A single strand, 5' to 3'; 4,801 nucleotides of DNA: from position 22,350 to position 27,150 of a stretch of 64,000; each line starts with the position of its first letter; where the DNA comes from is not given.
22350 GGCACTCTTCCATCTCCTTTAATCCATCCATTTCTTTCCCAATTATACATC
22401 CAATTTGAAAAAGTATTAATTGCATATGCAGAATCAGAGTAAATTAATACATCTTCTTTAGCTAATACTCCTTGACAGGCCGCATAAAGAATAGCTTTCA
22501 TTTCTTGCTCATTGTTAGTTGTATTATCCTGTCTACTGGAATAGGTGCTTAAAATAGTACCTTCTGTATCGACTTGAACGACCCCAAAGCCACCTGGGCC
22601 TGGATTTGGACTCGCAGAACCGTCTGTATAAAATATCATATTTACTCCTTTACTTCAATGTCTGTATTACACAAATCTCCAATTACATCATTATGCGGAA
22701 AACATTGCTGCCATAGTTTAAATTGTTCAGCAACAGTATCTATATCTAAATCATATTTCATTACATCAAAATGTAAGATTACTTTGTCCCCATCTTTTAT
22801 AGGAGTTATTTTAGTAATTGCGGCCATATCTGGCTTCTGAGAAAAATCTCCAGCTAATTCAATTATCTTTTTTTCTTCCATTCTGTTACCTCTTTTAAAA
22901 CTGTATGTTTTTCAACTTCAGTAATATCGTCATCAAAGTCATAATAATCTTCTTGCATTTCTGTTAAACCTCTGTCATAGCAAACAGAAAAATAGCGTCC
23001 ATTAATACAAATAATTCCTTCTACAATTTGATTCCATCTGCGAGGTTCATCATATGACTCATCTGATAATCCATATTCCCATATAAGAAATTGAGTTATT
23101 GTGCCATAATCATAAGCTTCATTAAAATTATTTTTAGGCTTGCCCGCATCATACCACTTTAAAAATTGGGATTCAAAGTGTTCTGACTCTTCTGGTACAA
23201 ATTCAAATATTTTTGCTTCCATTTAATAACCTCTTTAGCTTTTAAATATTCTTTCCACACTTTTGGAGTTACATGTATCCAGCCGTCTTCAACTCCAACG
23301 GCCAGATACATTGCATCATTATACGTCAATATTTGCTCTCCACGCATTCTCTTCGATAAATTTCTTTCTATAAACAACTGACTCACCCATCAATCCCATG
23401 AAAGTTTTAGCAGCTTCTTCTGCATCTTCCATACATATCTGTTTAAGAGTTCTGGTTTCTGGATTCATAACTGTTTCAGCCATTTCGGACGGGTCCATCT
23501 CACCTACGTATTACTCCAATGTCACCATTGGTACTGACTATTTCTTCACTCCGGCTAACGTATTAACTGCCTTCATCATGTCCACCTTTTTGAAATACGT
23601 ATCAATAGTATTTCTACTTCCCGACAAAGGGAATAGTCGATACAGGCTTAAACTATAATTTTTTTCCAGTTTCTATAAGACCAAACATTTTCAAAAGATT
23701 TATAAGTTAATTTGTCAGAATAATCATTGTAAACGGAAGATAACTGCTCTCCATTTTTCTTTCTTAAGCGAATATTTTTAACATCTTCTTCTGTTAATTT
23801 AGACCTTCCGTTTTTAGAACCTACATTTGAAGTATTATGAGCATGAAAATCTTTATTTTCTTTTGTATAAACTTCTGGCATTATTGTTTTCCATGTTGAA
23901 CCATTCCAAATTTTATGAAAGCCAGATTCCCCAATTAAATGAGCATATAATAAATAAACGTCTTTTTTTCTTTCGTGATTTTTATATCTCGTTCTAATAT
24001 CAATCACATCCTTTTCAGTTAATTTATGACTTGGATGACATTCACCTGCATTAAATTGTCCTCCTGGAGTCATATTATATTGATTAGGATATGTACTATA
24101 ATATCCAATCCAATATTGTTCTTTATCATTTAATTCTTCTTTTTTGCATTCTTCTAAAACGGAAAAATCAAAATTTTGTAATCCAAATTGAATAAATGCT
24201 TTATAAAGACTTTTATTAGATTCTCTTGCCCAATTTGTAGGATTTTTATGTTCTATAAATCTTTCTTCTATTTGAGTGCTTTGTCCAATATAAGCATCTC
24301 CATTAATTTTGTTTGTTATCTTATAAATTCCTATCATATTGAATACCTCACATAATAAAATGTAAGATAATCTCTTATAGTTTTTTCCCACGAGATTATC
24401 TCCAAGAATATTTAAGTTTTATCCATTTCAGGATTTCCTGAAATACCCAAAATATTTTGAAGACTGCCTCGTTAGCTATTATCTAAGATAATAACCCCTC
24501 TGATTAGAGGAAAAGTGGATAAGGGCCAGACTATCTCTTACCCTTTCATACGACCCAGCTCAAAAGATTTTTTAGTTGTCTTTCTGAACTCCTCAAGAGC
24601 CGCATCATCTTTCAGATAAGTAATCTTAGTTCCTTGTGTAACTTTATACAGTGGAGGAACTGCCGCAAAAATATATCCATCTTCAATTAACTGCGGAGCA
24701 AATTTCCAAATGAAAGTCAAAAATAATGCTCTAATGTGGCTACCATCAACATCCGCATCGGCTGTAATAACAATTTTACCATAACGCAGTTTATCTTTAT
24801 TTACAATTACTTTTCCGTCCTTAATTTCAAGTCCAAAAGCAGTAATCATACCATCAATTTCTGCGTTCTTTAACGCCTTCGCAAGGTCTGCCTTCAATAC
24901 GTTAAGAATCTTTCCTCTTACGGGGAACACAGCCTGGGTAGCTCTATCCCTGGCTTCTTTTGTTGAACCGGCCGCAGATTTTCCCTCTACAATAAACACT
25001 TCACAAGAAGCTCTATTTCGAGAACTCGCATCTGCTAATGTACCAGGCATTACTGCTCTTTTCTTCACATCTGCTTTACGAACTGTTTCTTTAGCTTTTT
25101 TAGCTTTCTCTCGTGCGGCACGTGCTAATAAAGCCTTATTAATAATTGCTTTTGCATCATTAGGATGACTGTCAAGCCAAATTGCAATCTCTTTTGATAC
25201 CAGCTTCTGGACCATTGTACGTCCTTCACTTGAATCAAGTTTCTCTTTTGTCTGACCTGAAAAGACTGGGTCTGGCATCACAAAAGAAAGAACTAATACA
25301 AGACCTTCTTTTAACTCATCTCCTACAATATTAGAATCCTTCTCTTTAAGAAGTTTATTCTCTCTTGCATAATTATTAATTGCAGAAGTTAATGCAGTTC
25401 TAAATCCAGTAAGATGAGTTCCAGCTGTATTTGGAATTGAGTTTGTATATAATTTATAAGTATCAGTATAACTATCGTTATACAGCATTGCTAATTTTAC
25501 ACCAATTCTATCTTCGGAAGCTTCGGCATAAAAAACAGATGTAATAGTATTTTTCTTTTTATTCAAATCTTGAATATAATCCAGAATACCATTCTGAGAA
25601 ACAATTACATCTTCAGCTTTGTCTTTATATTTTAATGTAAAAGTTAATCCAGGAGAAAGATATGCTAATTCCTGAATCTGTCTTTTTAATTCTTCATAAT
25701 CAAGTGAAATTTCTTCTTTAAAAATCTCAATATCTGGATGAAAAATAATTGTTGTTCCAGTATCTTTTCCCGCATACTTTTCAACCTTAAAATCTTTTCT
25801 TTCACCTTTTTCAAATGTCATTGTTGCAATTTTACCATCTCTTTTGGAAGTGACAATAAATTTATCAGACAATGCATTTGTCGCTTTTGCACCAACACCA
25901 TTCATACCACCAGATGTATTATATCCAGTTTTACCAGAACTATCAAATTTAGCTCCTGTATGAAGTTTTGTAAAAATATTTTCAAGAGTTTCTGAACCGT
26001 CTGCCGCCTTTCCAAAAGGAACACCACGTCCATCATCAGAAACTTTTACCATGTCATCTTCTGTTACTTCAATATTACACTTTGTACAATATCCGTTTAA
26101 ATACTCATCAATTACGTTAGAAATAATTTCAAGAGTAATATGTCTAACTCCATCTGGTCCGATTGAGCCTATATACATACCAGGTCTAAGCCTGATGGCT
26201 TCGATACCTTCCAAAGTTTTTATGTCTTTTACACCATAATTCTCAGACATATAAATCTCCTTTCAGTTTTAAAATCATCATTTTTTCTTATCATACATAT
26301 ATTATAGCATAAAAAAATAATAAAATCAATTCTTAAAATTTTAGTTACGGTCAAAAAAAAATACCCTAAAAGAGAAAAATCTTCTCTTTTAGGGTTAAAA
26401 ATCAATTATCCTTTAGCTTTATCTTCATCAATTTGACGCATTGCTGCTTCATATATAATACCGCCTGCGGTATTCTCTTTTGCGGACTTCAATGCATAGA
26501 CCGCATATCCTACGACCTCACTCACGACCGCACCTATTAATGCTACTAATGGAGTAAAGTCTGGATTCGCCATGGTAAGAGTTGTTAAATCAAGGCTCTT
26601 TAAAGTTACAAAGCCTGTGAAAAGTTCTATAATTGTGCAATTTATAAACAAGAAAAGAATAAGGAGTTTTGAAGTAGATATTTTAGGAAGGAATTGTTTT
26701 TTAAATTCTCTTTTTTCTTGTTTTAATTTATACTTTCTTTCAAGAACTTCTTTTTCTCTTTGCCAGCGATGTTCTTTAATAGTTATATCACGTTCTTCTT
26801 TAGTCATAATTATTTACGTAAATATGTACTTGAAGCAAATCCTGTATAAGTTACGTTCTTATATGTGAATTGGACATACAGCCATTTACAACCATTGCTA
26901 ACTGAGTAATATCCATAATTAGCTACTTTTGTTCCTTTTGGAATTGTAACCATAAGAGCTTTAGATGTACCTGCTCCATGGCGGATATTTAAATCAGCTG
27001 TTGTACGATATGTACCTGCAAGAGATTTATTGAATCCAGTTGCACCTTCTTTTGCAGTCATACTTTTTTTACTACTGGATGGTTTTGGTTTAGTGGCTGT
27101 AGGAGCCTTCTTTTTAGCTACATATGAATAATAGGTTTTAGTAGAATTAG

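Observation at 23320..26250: Group I intron with GIY-YIG homing endonuclease splitting the gyrB-like topoisomerase gene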

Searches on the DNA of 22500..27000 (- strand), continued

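Call 51: search_dna_similar(query=window:23507-23651:-, collection=phages, mode=distant, max_rows=40, max_evalue=0.001)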
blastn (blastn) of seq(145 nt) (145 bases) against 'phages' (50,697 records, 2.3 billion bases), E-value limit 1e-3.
Records with a match: 4; places in all: 6; records where one place covers at least 80% of the query: 0.
Best place of each record, by identity: 80-90% 2; 60-80% 2.
By first word of the organism name: Enterococcus 2; Lactococcus 2.
By host as written in the record: Enterococcus faecalis 2; Lactococcus lactis 2.
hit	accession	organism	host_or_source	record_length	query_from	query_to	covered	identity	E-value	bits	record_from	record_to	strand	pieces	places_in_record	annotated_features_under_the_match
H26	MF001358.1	Enterococcus phage EF1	Enterococcus faecalis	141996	6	69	44%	81.3%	5e-7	60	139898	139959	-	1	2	none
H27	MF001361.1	Enterococcus phage EF5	Enterococcus faecalis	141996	6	69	44%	81.3%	5e-7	60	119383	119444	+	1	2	none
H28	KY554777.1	Lactococcus phage LW81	Lactococcus lactis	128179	2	55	37%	79.6%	8e-4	49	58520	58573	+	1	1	none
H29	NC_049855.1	Lactococcus phage LW81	Lactococcus lactis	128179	2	55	37%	79.6%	8e-4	49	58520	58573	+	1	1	none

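Call 52: get_annotated_region(hit=H26, flank=2500)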
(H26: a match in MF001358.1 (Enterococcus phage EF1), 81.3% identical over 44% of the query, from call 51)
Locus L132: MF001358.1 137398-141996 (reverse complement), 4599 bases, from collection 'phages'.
description: Enterococcus phage EF1, partial genome.
organism: Enterococcus phage EF1 (NCBI taxid 2025813)
taxonomy: Viruses; Duplodnaviria; Heunggongvirae; Uroviricota; Caudoviricetes
host: Enterococcus faecalis; source: -; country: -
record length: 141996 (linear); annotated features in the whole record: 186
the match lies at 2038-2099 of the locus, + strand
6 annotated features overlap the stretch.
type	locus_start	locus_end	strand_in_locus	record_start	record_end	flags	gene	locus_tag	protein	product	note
CDS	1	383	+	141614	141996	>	-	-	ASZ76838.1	hypothetical protein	-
CDS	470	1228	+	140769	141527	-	-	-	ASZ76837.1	hypothetical protein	-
CDS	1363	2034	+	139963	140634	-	-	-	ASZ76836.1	hypothetical protein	-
CDS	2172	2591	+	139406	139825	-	-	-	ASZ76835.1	hypothetical protein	-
CDS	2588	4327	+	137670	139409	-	-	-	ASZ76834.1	hypothetical protein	-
CDS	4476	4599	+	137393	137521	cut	-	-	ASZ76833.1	hypothetical protein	-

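Call 53: get_annotated_region(hit=H28, flank=2500)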
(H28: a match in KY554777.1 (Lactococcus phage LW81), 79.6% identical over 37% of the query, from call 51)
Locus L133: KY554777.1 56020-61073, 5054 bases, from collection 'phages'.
description: Lactococcus phage LW81, complete genome.
organism: Lactococcus phage LW81 (NCBI taxid 1965482)
taxonomy: Viruses; Duplodnaviria; Heunggongvirae; Uroviricota; Caudoviricetes; Audreyjarvisvirus; Audreyjarvisvirus LW81
host: Lactococcus lactis; source: cheese whey; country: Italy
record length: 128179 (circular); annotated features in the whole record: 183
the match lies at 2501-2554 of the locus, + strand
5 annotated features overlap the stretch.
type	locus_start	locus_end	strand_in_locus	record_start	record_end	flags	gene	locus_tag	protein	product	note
CDS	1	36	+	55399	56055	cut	-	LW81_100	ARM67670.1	hypothetical protein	-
CDS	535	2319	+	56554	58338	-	-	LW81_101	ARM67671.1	subunit B of ATP-hydrolyzing DNA topoisomerase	-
CDS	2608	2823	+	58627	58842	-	-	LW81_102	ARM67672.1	subunit B of ATP-hydrolyzing DNA topoisomerase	-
CDS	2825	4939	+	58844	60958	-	-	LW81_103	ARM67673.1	DNA gyrase/topoisomerase IV subunit A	-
CDS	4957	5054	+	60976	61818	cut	-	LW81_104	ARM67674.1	DNA adenine methylase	-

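Call 55: search_with_rna_model(model_id=R1, sources=[L132, L133], max_evalue=0.01, show_alignments=0)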
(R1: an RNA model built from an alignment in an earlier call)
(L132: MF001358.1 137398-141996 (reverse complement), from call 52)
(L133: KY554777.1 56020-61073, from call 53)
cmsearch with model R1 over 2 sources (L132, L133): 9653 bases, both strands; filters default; matches with E-value up to 0.01: 2.
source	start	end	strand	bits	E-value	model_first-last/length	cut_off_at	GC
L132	2033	2164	+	122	8e-29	1-136/136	no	0.38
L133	2500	2633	+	108.4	1.8e-25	1-136/136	no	0.38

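Call 67: search_rna_families(source=L133, start=2295, end=2645, threshold=evalue, max_evalue=10, show_alignments=2)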
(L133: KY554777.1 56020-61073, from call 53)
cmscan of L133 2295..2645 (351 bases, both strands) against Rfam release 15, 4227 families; matches with E-value up to 10: 5.
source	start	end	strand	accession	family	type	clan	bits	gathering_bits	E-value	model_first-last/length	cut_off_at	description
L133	2410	2535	-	RF04088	MIR812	Gene; miRNA;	-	22.2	80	2.2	1-205/205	no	MIR812 microRNA precursor family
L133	2432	2468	+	RF01371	CRISPR-DR58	Gene; CRISPR;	-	15.3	38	3.4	1-37/37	no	CRISPR RNA direct repeat element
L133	2529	2586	+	RF00215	Tombus_3_III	Cis-reg;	-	14.9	35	1.4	1-70/70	no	Tombus virus defective interfering (DI) RNA region 3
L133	2328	2620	+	RF00028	Intron_gpI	Intron;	-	14.7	50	0.21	1-253/253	no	Group I catalytic intron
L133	2482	2538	+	RF01822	RsaJ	Gene; sRNA;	-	12.9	100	0.91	229-287/287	no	RNA Staph. aureus A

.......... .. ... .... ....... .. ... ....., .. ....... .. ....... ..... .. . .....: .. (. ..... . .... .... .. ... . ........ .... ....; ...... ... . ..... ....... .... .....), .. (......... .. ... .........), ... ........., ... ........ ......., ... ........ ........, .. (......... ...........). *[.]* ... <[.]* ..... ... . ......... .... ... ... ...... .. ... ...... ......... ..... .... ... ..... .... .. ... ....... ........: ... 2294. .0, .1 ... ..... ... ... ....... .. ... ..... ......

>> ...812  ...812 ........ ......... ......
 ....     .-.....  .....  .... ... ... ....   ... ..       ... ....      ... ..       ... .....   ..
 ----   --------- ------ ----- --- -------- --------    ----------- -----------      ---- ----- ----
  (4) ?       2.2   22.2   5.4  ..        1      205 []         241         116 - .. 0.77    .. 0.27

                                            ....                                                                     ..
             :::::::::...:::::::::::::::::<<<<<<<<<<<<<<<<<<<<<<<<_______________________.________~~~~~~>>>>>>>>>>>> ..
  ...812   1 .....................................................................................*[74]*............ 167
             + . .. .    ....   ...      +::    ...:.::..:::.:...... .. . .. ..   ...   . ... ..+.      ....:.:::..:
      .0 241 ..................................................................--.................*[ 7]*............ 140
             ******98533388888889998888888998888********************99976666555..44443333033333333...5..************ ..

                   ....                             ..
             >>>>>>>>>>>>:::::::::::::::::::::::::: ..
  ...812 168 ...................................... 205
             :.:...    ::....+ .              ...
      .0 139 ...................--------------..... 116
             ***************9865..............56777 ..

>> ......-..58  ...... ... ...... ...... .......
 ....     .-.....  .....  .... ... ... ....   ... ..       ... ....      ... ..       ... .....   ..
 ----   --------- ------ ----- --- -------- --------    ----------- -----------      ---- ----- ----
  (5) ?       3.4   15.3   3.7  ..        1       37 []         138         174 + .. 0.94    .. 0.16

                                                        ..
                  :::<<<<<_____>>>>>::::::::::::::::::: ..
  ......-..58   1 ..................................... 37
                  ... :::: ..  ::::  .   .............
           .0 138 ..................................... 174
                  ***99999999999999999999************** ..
